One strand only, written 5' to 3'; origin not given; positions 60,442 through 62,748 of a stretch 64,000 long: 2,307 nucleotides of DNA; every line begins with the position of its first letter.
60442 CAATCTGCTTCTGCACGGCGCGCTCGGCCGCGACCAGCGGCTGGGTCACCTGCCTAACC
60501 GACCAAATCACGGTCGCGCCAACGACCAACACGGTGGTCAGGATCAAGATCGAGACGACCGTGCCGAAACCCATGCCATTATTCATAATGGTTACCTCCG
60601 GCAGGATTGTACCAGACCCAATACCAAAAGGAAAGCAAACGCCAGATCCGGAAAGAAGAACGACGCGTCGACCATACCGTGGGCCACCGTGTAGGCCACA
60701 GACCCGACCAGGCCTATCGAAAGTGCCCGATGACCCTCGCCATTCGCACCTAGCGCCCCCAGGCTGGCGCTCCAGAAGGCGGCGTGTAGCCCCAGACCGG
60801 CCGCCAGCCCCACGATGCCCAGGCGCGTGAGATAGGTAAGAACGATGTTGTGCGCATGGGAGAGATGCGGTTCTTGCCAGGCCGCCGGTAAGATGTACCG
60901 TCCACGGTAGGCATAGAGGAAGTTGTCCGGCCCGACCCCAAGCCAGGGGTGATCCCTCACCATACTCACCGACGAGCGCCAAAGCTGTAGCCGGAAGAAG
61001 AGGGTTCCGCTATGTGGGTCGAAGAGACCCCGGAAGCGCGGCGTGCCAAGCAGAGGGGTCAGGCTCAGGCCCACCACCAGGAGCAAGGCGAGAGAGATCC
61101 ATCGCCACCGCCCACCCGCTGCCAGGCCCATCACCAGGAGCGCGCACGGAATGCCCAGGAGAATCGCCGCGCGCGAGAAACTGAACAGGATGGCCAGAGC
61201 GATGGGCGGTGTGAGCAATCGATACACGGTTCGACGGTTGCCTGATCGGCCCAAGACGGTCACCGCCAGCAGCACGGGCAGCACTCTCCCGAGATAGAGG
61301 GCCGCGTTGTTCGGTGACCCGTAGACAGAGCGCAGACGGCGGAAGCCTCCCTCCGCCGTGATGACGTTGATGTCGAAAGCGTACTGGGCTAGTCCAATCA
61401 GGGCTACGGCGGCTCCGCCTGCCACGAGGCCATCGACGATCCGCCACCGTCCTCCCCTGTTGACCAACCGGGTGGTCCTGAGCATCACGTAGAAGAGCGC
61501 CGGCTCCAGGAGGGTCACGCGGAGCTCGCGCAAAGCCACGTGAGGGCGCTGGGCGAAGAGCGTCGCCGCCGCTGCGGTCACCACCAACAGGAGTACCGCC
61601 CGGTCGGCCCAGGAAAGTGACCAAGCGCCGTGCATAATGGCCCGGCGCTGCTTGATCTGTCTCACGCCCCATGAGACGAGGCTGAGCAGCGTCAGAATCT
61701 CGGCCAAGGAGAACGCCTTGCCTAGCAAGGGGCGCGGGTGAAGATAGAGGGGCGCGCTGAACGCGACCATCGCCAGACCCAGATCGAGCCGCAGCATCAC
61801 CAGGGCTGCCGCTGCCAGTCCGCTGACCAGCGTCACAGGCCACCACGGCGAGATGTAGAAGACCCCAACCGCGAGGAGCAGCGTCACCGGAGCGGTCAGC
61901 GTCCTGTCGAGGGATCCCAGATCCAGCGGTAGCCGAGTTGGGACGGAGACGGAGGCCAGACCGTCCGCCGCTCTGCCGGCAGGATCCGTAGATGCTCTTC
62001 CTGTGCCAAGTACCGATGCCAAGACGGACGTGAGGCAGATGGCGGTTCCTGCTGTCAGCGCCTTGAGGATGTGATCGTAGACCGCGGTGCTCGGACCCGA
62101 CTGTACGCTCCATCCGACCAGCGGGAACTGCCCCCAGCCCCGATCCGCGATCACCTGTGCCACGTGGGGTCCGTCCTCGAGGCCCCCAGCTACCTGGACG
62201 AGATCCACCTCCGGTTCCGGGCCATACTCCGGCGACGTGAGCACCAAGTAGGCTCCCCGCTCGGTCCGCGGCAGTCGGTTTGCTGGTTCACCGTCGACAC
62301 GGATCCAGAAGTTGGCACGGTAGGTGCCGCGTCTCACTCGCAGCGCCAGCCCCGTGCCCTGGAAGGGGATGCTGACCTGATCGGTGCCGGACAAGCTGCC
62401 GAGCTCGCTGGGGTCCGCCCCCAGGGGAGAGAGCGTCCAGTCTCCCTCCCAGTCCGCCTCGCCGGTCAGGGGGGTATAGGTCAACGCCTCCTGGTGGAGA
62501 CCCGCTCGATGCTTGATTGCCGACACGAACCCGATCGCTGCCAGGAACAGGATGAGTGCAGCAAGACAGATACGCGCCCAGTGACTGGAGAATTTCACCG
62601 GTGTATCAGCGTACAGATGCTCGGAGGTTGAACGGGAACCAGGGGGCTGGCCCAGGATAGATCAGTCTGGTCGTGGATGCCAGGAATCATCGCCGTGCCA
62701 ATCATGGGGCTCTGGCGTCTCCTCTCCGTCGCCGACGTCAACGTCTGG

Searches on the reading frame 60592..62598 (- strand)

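Call 112: search_protein_families(library=pfam, proteins=[window:60592-62598:-], max_evalue=0.00001)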
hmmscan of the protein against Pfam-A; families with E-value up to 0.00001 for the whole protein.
window:60592-62598:- (668 aa): 1 family
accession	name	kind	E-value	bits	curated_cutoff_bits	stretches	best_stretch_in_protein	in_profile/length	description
PF04932.20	Wzy_C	-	5.1e-19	69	31.7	1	467-600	7-147/149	O-Antigen ligase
